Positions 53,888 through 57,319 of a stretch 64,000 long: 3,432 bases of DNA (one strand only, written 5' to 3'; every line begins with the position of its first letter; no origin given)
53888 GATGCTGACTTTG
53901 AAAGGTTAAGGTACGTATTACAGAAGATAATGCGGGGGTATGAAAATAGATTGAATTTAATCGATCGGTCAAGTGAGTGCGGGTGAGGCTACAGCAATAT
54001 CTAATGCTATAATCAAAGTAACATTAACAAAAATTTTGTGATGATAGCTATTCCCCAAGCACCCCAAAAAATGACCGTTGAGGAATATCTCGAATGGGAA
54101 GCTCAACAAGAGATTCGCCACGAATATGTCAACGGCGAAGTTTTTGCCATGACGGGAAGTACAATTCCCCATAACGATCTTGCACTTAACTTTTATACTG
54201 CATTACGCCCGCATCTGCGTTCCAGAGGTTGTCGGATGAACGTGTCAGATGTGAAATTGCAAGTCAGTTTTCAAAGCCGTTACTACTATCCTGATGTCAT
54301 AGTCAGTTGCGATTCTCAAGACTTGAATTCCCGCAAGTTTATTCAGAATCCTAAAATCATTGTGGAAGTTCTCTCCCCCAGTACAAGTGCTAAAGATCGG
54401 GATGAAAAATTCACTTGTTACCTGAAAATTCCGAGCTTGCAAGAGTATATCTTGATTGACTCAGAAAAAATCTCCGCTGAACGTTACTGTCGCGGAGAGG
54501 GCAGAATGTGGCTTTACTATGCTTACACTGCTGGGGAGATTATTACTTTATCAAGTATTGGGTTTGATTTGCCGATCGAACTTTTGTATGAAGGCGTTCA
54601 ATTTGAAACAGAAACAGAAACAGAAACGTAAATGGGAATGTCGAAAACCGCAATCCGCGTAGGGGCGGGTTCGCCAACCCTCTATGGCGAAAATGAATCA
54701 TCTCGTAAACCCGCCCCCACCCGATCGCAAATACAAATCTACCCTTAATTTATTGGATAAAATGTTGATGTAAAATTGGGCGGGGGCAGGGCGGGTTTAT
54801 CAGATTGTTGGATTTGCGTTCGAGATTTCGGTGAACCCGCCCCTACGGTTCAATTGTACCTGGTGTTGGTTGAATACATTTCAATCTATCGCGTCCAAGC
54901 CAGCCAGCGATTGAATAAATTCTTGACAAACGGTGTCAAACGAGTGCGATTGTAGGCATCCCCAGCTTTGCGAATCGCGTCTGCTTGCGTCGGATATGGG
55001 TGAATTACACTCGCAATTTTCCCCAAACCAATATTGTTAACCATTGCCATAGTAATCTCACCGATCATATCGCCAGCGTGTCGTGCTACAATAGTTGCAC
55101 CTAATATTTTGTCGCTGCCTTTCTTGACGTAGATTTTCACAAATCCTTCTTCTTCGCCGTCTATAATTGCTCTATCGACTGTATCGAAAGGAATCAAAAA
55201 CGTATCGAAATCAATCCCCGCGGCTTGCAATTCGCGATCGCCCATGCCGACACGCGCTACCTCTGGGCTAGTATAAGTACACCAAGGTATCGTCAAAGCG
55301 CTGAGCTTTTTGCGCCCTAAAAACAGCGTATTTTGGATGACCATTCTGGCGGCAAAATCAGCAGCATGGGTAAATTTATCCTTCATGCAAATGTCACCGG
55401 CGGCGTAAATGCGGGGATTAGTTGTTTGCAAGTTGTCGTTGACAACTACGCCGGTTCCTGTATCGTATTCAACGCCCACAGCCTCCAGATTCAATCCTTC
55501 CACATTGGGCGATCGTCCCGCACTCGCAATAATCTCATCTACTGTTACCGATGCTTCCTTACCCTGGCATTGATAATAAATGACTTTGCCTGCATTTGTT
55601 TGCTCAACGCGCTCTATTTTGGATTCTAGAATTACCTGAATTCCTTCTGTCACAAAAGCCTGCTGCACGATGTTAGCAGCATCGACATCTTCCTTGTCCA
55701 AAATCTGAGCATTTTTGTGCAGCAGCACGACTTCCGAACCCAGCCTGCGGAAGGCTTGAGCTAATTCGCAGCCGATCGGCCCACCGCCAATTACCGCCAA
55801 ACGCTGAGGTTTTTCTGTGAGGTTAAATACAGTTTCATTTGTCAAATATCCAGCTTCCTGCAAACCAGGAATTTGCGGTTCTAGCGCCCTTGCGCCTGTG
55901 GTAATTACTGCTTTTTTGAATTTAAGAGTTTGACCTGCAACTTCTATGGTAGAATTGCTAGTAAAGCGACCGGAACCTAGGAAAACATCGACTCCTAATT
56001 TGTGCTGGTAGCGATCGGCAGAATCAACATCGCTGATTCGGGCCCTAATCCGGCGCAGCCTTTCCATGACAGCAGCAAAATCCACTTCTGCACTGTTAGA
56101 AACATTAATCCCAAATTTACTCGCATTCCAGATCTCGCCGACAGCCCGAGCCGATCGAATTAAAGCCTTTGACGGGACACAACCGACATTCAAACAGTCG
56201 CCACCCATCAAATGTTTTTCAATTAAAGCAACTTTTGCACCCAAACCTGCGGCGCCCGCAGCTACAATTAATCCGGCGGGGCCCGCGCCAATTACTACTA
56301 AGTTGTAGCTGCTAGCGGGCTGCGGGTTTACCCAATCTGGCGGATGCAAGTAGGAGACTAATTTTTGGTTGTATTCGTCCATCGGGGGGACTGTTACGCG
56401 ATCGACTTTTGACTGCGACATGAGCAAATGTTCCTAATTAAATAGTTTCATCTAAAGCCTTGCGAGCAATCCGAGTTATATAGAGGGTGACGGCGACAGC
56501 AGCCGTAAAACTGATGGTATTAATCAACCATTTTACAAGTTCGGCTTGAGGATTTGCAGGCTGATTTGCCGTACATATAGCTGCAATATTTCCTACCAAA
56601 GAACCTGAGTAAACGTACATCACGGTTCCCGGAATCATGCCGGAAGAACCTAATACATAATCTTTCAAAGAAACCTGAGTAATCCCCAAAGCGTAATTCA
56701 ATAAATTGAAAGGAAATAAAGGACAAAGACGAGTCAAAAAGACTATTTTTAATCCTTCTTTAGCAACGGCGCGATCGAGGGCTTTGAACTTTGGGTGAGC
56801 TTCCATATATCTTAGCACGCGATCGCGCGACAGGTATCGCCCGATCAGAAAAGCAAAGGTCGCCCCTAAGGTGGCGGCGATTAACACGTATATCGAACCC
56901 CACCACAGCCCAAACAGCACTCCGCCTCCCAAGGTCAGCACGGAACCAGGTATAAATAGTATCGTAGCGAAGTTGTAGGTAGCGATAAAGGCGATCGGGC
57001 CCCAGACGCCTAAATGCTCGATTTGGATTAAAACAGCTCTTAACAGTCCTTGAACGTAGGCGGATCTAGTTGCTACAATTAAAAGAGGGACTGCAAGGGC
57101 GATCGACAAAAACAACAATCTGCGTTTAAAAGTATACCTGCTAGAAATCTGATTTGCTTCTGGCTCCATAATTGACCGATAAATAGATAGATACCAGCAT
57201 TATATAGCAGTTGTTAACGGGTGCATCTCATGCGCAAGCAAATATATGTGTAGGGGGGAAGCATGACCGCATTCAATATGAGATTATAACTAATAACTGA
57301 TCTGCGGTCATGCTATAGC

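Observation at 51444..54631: Phage-T4-type RNA-repair cassette (Rnl1-like RNA ligase + Pnkp kinase-phosphatase) followed by an acidic immunity-like ORF and a Uma2 nuclease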

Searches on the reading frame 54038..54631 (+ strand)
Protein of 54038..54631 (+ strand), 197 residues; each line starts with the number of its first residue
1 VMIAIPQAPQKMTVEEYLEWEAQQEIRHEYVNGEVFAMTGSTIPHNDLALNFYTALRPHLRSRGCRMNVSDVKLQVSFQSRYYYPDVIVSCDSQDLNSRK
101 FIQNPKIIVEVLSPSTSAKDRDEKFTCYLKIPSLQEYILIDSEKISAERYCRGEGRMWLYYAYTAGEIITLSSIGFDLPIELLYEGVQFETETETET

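Call 3: search_protein_families(library=pfam, proteins=[window:54038-54631:+], max_evalue=0.01)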
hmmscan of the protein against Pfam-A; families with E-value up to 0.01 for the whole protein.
window:54038-54631:+ (197 aa): 1 family
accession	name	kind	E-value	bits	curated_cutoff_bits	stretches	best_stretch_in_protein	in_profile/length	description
PF05685.18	Uma2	-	3.1e-37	128.1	27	1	14-178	1-169/172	Putative restriction endonuclease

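Call 4: search_protein_families(library=ncbifam, proteins=[window:54038-54631:+], max_evalue=0.01)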
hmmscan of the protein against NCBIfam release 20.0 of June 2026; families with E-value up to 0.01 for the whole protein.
window:54038-54631:+ (197 aa): 0 families

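Call 57: search_protein_families(library=padloc, proteins=[window:54038-54631:+], max_evalue=0.001)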
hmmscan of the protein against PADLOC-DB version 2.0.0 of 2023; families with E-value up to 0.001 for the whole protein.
window:54038-54631:+ (197 aa): 4 families
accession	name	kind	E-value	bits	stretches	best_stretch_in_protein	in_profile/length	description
PDLC04834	PDC-S03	-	6.3e-29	99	1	10-169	7-166/184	-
PDLC04832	PDC-S03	-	8.1e-29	98.7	1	9-180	6-182/188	-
PDLC04833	PDC-S03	-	3.5e-21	73.6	1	6-144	20-163/207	-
PDLC04835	PDC-S03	-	3.7e-12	44.2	1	8-151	5-155/207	-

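Call 89: search_protein_families(library=phrogs, proteins=[window:54038-54631:+], max_evalue=0.001)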
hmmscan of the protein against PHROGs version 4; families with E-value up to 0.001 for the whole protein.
window:54038-54631:+ (197 aa): 1 family
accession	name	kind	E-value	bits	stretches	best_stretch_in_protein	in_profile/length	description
phrog_16228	-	unknown function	6.3e-20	72.5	1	10-168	7-163/187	-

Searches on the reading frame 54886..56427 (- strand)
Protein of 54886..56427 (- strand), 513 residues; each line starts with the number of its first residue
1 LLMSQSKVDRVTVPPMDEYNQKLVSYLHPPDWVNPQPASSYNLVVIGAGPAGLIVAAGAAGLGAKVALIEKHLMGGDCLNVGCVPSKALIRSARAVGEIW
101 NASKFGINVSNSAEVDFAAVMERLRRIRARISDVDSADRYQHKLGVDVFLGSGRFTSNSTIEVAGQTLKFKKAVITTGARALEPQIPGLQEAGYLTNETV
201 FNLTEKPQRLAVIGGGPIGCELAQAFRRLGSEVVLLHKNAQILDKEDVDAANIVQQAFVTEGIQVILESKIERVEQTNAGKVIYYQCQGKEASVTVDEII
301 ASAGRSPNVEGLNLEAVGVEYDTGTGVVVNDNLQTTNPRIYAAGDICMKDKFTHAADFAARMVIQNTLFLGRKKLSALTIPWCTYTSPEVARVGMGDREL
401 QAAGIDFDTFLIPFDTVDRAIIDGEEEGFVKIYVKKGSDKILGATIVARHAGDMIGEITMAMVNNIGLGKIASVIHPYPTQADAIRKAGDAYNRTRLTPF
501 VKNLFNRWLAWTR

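Call 38: search_protein_families(library=pfam, proteins=[window:54886-56427:-], max_evalue=0.01)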
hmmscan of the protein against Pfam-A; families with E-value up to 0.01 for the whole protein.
window:54886-56427:- (513 aa): 19 families
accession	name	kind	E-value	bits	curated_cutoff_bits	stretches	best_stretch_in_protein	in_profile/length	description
PF07992.20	Pyr_redox_2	-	2.4e-60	204.9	26.1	1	41-354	1-285/291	Pyridine nucleotide-disulphide oxidoreductase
PF02852.28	Pyr_redox_dim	-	1.8e-28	99.4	25.3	1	380-488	1-109/110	Pyridine nucleotide-disulphide oxidoreductase, dimerisation domain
PF00070.33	Pyr_redox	-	2.5e-23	82.8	22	1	209-282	1-74/82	Pyridine nucleotide-disulphide oxidoreductase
PF13738.12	Pyr_redox_3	-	4.8e-10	39.6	30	1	160-344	115-305/305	Pyridine nucleotide-disulphide oxidoreductase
PF01134.28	GIDA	-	5e-10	39.4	22.1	1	43-118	2-75/391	Glucose inhibited division protein A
PF05834.18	Lycopene_cycl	-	2.3e-07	30.7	23.4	1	43-118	2-80/380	Lycopene cyclase protein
PF03486.20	HI0933_like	-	9e-07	29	50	1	42-72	2-32/244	HI0933-like protein Rossmann domain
PF13450.12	NAD_binding_8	-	1.8e-06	28.6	21.9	0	45-77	1-34/68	NAD(P)-binding Rossmann-like domain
PF01262.27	AlaDh_PNT_C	-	1.2e-05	25.3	23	0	42-71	30-59/214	Alanine dehydrogenase/PNT, C-terminal domain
PF12831.13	FAD_oxidored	-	1.5e-05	24.9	27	1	43-77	2-37/416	FAD dependent oxidoreductase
PF02826.25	2-Hacid_dh_C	-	0.00018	21.3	25.1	0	206-247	35-76/178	D-isomer specific 2-hydroxyacid dehydrogenase, NAD binding domain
PF01494.25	FAD_binding_3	-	0.00021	21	22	0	211-243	5-37/349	FAD binding domain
PF01266.30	DAO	-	0.00099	19.2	27.9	0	43-75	2-35/353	FAD dependent oxidoreductase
PF13478.12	XdhC_C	-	0.0012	19.8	29.7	0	210-252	1-43/125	XdhC Rossmann domain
PF02737.24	3HCDH_N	-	0.0023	18.3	22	1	210-261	2-53/180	3-hydroxyacyl-CoA dehydrogenase, NAD binding domain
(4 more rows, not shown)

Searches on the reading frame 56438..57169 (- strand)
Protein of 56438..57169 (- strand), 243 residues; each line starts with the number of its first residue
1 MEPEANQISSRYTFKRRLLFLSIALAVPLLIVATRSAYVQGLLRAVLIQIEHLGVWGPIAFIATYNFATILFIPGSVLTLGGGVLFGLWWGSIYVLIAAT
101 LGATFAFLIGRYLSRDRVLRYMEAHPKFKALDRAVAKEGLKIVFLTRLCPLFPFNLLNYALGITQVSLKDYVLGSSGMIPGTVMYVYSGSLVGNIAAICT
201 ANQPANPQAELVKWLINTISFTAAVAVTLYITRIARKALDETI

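Call 38: search_protein_families(library=pfam, proteins=[window:56438-57169:-], max_evalue=0.01)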
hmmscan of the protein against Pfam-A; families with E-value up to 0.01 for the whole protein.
window:56438-57169:- (243 aa): 2 families
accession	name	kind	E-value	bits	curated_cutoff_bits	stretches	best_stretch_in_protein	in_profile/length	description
PF09335.16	VTT_dom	-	2.7e-31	109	33.9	1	73-190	1-122/123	VTT domain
PF19261.4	DUF5904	-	0.0048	17.4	25.7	0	183-236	20-73/133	Domain of unknown function (DUF5904)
